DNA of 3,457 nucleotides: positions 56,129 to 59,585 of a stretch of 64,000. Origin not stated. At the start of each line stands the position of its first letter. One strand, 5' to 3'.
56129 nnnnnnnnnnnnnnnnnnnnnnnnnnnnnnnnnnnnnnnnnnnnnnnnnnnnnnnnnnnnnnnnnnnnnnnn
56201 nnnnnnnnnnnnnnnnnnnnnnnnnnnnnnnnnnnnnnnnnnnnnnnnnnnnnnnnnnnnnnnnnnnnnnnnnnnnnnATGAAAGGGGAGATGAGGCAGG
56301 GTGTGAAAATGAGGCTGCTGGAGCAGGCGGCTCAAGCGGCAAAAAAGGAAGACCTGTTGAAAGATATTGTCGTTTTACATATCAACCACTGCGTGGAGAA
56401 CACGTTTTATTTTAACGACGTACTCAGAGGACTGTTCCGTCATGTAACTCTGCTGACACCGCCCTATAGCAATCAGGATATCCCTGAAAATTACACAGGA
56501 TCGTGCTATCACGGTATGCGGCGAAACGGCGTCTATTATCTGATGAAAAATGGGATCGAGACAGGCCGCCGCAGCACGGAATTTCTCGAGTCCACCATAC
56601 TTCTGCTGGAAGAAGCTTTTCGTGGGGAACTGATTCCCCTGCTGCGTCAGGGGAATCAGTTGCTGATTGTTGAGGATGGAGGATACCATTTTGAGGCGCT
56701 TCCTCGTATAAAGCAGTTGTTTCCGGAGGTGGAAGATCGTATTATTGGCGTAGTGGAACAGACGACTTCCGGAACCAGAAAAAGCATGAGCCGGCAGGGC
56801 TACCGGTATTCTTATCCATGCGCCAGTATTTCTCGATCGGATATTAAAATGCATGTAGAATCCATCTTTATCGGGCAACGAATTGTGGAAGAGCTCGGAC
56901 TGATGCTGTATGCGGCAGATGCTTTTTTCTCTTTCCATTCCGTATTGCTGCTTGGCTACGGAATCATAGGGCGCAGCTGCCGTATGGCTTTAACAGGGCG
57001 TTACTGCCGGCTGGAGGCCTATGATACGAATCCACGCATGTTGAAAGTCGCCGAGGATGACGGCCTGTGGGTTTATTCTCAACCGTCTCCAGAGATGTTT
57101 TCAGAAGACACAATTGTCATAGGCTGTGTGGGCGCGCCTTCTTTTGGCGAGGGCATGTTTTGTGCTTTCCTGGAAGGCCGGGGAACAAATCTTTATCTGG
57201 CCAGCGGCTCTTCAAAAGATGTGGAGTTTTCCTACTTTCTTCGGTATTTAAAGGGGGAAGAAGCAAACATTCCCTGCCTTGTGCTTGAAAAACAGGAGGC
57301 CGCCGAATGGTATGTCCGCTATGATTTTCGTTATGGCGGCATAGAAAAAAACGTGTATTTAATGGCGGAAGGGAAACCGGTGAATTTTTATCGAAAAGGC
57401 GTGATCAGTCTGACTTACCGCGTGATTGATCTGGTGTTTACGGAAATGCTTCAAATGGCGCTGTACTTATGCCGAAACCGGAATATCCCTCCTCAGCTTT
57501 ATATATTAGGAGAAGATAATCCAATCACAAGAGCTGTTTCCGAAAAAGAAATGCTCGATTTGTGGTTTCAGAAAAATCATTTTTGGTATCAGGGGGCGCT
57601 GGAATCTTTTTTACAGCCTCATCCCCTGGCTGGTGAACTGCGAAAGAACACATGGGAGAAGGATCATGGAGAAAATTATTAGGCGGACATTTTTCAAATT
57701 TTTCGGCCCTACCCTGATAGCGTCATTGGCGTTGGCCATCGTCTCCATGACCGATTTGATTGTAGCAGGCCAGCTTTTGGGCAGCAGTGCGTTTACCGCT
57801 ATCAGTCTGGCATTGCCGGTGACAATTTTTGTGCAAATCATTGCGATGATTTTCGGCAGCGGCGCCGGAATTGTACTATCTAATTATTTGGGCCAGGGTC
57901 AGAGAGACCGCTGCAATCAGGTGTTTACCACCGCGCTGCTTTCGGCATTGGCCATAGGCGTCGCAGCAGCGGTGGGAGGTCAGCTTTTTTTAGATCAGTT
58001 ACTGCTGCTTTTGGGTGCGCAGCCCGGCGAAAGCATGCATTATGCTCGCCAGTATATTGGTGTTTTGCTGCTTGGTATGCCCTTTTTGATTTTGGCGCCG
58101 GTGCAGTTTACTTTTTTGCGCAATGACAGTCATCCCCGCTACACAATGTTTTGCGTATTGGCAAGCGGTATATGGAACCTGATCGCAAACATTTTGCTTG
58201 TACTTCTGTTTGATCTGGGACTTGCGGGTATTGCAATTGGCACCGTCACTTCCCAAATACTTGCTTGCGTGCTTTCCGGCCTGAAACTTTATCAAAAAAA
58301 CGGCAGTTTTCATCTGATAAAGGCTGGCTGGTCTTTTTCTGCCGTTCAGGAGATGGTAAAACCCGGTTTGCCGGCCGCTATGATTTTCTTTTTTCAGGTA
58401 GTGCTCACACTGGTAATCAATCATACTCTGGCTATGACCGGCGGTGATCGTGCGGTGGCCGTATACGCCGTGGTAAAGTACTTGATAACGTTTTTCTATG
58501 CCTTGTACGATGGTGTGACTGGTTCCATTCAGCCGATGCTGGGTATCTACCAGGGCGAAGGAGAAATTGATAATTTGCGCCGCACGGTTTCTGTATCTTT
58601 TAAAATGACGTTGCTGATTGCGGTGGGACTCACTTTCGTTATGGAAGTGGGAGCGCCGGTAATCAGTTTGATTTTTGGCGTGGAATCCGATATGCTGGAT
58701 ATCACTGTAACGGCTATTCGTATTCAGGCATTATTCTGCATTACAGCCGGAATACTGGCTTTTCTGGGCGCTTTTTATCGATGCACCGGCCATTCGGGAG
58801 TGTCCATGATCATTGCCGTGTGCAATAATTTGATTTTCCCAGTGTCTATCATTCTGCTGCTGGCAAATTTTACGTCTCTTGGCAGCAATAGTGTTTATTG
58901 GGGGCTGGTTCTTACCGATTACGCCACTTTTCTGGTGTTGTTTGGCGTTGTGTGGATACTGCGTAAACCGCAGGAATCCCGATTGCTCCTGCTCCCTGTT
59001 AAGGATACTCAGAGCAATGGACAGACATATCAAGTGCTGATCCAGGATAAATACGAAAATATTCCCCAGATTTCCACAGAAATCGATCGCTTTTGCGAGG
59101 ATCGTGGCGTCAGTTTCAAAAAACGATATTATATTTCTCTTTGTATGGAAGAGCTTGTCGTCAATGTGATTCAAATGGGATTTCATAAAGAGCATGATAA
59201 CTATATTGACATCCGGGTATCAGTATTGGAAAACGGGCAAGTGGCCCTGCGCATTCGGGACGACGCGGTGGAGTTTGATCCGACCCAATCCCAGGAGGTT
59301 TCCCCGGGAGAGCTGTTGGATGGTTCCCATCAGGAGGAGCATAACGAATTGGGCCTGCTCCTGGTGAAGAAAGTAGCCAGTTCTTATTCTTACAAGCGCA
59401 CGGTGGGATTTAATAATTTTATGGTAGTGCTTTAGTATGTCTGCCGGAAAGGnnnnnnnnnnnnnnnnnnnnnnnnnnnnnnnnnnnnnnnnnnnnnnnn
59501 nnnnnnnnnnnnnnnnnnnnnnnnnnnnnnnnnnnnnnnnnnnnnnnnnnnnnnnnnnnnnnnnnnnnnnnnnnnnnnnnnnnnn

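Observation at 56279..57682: SAHH-fold protein with apparently substituted catalytic positions, translationally coupled to a STAS protein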

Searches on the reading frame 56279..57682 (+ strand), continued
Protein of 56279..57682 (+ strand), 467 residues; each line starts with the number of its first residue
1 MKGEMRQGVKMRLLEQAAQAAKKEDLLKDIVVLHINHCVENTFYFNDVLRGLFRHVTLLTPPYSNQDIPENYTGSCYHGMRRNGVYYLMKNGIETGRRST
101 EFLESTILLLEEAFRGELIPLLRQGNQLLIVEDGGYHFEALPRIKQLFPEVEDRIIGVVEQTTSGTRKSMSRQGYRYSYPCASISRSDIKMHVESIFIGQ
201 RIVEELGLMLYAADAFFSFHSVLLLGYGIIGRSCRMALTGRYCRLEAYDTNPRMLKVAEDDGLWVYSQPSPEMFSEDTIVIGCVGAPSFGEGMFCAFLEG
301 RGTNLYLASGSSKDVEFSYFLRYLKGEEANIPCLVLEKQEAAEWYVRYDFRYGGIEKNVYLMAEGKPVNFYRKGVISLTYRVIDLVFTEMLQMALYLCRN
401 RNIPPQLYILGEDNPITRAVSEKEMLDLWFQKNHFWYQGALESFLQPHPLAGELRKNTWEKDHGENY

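Call 60: get_annotated_region(hit=H1, flank=6000)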
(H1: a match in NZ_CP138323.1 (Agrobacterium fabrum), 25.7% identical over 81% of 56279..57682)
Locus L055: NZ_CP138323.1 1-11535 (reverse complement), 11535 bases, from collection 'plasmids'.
description: Agrobacterium fabrum strain L-11 plasmid pAtl-11c, complete sequence
organism: Agrobacterium fabrum (NCBI taxid 1176649)
taxonomy: Bacteria; Pseudomonadota; Alphaproteobacteria; Hyphomicrobiales; Rhizobiaceae; Agrobacterium; Agrobacterium fabrum
host: -; source: Blueberry,Crown gall tissues; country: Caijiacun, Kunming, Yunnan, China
typing (MOB-suite, as given by PLSDB): conjugative; replicon rep_cluster_592; relaxase MOBQ; mating-pair formation MPF_T
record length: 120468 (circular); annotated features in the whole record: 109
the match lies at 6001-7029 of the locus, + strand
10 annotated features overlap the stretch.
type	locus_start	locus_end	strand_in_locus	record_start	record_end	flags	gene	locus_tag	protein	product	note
CDS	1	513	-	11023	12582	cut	-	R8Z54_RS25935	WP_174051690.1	AAA family ATPase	-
CDS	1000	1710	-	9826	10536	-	-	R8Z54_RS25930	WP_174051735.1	SMC-Scp complex subunit ScpB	-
CDS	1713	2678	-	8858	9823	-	-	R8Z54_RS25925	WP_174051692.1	DUF1403 family protein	-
CDS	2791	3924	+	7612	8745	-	-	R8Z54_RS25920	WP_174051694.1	site-specific integrase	GO:0015074 - DNA integration [Evidence IEA]; GO:0006310 - DNA recombination [Evidence IEA]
CDS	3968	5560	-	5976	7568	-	-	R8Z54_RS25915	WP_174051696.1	hypothetical protein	-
CDS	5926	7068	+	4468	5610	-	-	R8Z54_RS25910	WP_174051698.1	NAD(P)-dependent oxidoreductase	-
CDS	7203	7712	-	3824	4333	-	-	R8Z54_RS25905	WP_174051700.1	hypothetical protein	-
CDS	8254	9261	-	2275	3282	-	-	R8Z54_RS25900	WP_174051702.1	DUF4238 domain-containing protein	-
CDS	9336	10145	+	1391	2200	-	-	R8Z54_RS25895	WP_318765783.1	hypothetical protein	-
CDS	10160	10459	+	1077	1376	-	-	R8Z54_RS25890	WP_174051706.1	hypothetical protein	-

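Call 61: get_annotated_region(hit=H2, flank=6000)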
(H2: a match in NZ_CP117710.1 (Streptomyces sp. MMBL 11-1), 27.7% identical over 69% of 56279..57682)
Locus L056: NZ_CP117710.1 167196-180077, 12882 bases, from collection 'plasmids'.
description: Streptomyces sp. MMBL 11-1 plasmid unnamed1, complete sequence
organism: Streptomyces sp. MMBL 11-1 (NCBI taxid 3026420)
taxonomy: Bacteria; Actinomycetota; Actinomycetes; Kitasatosporales; Streptomycetaceae; Streptomyces; Streptomyces sp. MMBL 11-1
host: -; source: marine sponge; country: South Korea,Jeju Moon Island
typing (MOB-suite, as given by PLSDB): non-mobilizable
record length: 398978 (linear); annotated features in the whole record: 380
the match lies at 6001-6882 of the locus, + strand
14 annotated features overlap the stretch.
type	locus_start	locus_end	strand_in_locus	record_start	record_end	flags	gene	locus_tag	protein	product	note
CDS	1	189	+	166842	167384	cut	-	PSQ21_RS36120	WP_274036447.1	hypothetical protein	-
CDS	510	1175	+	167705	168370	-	-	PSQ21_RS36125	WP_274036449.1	3'-5' exonuclease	-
CDS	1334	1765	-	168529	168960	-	-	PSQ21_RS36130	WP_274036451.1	NUDIX domain-containing protein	-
CDS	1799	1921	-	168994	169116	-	-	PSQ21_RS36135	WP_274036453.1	SDR family oxidoreductase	-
CDS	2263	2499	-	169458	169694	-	-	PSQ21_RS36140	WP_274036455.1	DUF397 domain-containing protein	-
CDS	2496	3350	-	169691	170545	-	-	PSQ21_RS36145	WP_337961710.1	helix-turn-helix transcriptional regulator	-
CDS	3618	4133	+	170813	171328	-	-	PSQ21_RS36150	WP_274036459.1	hypothetical protein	-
CDS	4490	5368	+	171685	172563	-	-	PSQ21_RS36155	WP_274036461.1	GNAT family N-acetyltransferase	-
CDS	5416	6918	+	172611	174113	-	-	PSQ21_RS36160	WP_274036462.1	hypothetical protein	-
CDS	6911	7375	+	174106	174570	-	-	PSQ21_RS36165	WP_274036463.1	hypothetical protein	-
CDS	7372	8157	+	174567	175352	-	-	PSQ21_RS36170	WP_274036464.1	class I SAM-dependent methyltransferase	-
CDS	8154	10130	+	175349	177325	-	-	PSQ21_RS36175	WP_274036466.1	phosphoribosyltransferase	-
CDS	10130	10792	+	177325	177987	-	-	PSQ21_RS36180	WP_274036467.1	HAD family hydrolase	-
CDS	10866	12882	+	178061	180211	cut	-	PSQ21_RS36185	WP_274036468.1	radical SAM protein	-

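Call 69: find_encoding_contigs(protein=window:56279-57682:+, flank=3000, max_places=4)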
Protein window:56279-57682:+ (467 aa): 7 contigs read that carry it; 3 places shown.
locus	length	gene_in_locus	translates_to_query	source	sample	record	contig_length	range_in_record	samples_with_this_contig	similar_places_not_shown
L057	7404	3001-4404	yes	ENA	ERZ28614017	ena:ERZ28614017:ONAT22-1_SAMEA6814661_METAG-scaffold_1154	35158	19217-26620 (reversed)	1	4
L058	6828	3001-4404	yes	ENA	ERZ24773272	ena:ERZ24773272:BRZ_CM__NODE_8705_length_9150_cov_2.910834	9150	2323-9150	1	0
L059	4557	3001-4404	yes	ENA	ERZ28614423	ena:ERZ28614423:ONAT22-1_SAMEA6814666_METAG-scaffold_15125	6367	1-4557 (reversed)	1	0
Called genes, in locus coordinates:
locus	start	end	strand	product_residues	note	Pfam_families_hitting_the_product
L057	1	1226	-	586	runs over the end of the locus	PF05569:Peptidase_M56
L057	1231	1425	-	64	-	PF03965:Penicillinase_R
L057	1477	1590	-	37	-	-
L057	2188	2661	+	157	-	-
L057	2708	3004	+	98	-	PF01740:STAS, PF13466:STAS_2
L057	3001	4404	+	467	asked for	-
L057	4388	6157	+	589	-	PF01554:MatE, PF13581:HATPase_c_2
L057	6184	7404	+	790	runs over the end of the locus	PF06177:QueT, PF07228:SpoIIE, PF13581:HATPase_c_2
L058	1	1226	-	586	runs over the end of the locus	PF05569:Peptidase_M56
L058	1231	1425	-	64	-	PF03965:Penicillinase_R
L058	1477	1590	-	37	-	-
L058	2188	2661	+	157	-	-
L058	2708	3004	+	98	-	PF01740:STAS, PF13466:STAS_2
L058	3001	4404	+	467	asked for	-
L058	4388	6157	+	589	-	PF01554:MatE, PF13581:HATPase_c_2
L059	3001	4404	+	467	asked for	-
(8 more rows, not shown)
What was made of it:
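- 55986..56282 (+): STAS-domain protein (anti-sigma-factor-antagonist type, 98 aa from ATG 55986; the ORF is open from TTG 55971). It carries the conserved phosphorylatable-Ser motif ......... The public call is 98 aa (call 69).
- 57666..59435 (+): MATE-family exporter fused to a C-terminal RsbW/SpoIIAB-type GHKL domain ('GHKL1', about 59049-59402). The N-box is kept, but the G1 box (DxG becomes D-D-A) and G2 box are degenerate. The gene overlaps the SAHL gene by 17 nt. Public call of 589 aa (call 69).
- Checked: Public gene calls on identical contigs give the same protein (call 69).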

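Call 71: search_protein_families(library=pfam, proteins=[L001:13604-14332:+, L001:14329-15627:+, L025:3087-3596:+, L025:3607-5781:+, L025:5794-7974:+, L034:13419-14006:+, L007:2738-4903:+, L007:65-2713:+, L007:4890-6764:+, L007:6798-7508:+], max_evalue=0.0001)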
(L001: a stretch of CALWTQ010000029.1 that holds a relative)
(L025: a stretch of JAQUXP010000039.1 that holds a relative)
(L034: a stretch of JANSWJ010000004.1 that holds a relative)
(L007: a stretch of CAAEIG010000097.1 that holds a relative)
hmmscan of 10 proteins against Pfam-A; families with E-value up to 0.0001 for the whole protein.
L001:13604-14332:+ (242 aa): 2 families
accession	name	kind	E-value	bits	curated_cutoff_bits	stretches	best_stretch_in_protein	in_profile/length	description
PF00072.30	Response_reg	-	3.7e-14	53.3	30.2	1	41-119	32-110/111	Response regulator receiver domain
PF04397.21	LytTR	-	2.8e-11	43.9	22.6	1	139-230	2-96/98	LytTr DNA-binding domain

L001:14329-15627:+ (432 aa): 1 family
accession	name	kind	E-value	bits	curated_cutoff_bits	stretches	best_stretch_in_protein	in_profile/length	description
PF14501.12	HATPase_c_5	-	2.5e-11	43.8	22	1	327-420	2-100/102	GHKL domain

L025:3087-3596:+ (169 aa): 0 families

L025:3607-5781:+ (724 aa): 4 families
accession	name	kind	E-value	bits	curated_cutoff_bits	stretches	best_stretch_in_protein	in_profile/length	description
PF03412.21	Peptidase_C39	-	6.8e-33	113.8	22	1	10-143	2-131/133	Peptidase C39 family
PF00005.33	ABC_tran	-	3e-31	109.3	25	1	507-656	1-137/137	ABC transporter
PF00664.28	ABC_membrane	-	3.1e-31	109.5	28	1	170-440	1-274/274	ABC transporter transmembrane region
PF13529.12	Peptidase_C39_2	-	2.4e-05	25.4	24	0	20-118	15-143/143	Peptidase_C39 like family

L025:5794-7974:+ (726 aa): 3 families
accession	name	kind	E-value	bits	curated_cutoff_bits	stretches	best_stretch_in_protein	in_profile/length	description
PF00005.33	ABC_tran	-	7.8e-32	111.2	25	1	503-652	1-137/137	ABC transporter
PF00664.28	ABC_membrane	-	2.8e-14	53.9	28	1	179-440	4-272/274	ABC transporter transmembrane region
PF02463.25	SMC_N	-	1.2e-06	28.6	40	0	516-692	27-211/220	RecF/RecN/SMC N terminal domain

L034:13419-14006:+ (195 aa): 0 families

L007:2738-4903:+ (721 aa): 2 families
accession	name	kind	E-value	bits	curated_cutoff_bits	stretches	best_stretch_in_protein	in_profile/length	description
PF00004.35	AAA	-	3.9e-30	105.4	21.2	1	486-611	1-130/131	ATPase family associated with various cellular activities (AAA)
PF05496.18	RuvB_N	-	4.2e-05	23.8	27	0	486-553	36-96/159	Holliday junction DNA helicase RuvB P-loop domain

L007:65-2713:+ (882 aa): 1 family
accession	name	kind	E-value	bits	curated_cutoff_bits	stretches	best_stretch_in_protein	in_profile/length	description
PF00672.30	HAMP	-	1.4e-09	38.6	25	1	544-590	6-52/53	HAMP domain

L007:4890-6764:+ (624 aa): 0 families

L007:6798-7508:+ (236 aa): 0 families

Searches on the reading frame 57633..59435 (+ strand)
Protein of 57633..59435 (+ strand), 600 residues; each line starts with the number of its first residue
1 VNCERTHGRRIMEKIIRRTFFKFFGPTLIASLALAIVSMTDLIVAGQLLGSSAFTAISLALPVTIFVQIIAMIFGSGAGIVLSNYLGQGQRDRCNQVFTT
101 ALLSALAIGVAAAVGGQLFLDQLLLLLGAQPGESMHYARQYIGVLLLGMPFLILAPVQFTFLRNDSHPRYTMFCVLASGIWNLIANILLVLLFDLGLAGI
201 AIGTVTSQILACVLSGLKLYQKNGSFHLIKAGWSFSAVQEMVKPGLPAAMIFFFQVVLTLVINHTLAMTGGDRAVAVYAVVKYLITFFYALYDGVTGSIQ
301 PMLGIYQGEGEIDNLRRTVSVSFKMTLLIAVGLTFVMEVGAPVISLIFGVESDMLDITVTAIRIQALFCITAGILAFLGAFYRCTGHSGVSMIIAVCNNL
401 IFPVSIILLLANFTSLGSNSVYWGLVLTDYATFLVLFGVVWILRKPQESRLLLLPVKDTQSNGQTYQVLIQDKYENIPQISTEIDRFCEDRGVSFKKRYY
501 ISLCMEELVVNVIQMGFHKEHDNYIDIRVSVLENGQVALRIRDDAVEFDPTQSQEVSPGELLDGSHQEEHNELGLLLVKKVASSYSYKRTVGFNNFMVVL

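Call 3: search_protein_families(library=pfam, proteins=[window:57633-59435:+], max_evalue=1)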
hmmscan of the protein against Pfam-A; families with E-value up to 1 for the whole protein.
window:57633-59435:+ (600 aa): 2 families
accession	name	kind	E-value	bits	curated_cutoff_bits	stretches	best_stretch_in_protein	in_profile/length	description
PF01554.23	MatE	-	1e-33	116.8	24.9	2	26-187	1-160/161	MatE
PF13581.12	HATPase_c_2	-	7.1e-14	52.3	27.4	1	473-590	4-117/127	Histidine kinase-like ATPase domain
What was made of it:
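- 57666..59435 (+): Pfam MatE 1e-33 + HATPase_c_2 7e-14 (call 3).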

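Call 4: search_protein_families(library=ncbifam, proteins=[window:57633-59435:+], max_evalue=1)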
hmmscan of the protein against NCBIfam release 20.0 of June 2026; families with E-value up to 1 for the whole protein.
window:57633-59435:+ (600 aa): 9 families
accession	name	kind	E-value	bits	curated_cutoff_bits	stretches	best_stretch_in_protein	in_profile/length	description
NF007130.1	PRK09575.1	equivalog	1.5e-46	159.6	445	1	15-442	3-429/435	MATE family efflux transporter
TIGR00797.1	matE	subfamily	2.6e-44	151.7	147.4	1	26-420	1-394/396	MATE family efflux transporter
NF000217.1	MATE_multi_FepA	equivalog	3.7e-30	105.4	900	1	15-413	12-410/443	multidrug efflux MATE transporter FepA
NF000131.1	MATE_multi_MepA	equivalog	6.2e-23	81.7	850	1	18-445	16-439/451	multidrug efflux MATE transporter MepA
NF041801.1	MATE_SolL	equivalog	1e-09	37.7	780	1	13-431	15-437/458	solanimycin export family MATE transporter SolL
NF052396.1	MATE_WgkD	equivalog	5.5e-06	25.6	510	1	22-437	7-419/428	tryglysin-associated MATE efflux transporter WgkD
NF041358.1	GntT_guanitoxin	equivalog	0.00014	21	525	2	11-147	229-363/438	guanitoxin biosynthesis MATE family efflux transporter GntT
TIGR01924.1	rsbW_low_gc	equivalog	0.0041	16.6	155.05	1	491-583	33-125/159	anti-sigma B factor RsbW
NF003144.0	PRK04069.1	equivalog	0.0097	15.3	145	1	494-581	36-123/161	anti-sigma B factor RsbW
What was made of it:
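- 57666..59435 (+): NCBIfam matE above its cut-off (call 4).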

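Call 30: search_protein_families(library=padloc, proteins=[window:57666-59435:+], max_evalue=0.01)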
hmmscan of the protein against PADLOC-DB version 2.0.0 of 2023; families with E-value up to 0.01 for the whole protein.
window:57666-59435:+ (589 aa): 0 families
